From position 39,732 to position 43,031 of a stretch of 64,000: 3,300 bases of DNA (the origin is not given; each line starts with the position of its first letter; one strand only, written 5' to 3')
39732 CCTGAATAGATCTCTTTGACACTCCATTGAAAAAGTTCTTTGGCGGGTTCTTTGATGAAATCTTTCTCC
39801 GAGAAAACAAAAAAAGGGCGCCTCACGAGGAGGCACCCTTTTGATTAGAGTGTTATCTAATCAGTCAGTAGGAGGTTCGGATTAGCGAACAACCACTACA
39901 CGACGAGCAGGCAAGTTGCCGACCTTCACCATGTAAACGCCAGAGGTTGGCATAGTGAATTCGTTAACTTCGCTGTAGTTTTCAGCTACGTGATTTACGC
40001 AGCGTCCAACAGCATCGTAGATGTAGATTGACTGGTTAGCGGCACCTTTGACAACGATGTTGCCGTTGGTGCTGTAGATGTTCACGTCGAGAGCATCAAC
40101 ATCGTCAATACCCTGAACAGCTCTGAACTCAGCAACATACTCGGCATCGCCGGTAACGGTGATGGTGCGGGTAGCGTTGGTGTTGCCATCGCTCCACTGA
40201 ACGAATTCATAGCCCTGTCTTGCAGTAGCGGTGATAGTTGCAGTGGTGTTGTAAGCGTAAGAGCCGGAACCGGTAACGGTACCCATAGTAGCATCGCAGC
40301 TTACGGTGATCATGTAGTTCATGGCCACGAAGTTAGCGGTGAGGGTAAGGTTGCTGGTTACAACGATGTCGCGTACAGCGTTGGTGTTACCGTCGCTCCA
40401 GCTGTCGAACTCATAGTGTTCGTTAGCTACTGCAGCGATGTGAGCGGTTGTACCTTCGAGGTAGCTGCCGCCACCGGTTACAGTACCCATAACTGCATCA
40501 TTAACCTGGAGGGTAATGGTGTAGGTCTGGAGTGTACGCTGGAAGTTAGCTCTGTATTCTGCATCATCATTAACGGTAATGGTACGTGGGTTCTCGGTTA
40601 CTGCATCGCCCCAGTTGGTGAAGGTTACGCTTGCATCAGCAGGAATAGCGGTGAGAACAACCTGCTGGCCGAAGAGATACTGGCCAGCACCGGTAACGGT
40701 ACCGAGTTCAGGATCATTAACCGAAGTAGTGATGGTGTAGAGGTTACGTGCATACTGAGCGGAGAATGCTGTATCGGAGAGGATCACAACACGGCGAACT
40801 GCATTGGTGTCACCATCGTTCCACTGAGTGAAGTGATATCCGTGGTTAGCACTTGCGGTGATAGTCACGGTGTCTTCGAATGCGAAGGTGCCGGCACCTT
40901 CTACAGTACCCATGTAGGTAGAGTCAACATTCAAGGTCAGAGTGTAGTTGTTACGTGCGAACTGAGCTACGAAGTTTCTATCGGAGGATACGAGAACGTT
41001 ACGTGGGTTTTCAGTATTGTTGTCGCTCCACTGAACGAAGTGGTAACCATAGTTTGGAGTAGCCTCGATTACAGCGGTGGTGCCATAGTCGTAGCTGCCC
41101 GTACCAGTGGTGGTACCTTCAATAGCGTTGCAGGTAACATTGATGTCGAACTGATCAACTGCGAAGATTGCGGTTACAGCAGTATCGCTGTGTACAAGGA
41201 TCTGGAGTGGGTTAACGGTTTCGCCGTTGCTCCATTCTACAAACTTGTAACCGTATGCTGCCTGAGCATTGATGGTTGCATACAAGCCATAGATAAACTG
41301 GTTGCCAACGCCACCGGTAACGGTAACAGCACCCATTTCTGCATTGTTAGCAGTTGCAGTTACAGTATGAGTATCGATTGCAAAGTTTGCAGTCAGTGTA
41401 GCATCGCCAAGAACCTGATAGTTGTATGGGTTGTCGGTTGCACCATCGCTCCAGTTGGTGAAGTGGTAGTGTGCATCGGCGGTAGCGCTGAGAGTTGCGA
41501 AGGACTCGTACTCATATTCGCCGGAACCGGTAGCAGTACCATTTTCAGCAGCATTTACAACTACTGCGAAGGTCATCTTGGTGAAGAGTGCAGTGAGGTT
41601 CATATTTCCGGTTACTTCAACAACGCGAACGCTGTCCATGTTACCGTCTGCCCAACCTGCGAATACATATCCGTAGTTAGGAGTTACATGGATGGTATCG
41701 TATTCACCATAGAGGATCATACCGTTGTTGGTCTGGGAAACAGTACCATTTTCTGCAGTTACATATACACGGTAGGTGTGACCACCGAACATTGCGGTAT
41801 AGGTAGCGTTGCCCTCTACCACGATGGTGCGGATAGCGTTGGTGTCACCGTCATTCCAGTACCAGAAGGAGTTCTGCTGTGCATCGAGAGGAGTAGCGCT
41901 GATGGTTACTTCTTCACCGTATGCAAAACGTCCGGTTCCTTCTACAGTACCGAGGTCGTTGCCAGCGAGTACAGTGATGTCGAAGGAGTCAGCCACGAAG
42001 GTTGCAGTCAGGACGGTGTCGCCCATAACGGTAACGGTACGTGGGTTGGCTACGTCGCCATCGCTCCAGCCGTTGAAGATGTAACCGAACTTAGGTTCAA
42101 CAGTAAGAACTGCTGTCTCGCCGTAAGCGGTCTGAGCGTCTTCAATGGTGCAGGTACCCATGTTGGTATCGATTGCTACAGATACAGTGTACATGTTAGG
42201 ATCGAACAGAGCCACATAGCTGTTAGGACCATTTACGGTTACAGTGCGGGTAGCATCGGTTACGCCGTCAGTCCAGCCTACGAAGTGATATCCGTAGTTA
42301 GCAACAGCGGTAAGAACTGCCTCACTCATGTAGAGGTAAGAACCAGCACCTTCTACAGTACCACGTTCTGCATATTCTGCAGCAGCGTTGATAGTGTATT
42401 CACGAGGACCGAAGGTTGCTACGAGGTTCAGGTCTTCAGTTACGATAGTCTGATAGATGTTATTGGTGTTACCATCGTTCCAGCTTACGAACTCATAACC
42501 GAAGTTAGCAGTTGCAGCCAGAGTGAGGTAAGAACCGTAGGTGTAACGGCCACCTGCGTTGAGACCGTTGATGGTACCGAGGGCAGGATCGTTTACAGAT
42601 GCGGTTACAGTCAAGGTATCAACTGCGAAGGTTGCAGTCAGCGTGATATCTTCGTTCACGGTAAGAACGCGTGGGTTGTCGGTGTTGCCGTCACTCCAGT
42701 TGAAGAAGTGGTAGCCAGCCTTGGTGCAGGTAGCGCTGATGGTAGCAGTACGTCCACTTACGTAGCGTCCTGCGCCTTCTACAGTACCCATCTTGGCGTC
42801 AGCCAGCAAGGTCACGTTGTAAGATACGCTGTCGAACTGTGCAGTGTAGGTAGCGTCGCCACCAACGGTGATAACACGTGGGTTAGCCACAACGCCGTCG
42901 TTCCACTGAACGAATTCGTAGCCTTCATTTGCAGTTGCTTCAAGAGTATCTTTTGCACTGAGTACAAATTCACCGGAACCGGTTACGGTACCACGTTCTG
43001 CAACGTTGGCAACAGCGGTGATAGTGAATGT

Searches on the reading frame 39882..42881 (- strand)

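Call 56: search_protein_families(library=pfam, proteins=[window:39882-42881:-], max_evalue=0.001)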
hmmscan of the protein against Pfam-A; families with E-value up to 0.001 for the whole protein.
window:39882-42881:- (999 aa): 3 families
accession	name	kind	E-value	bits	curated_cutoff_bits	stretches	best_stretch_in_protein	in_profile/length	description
PF18998.6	Flg_new_2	-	2.3e-113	370.8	23.6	12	860-922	3-72/73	Divergent InlB B-repeat domain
PF09479.16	Flg_new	-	2.2e-16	60.1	27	0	21-83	1-64/65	Listeria-Bacteroides repeat domain (List_Bact_rpt)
PF19910.5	DUF6383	-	0.00012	22.6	23.7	1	927-997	6-74/74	Domain of unknown function (DUF6383)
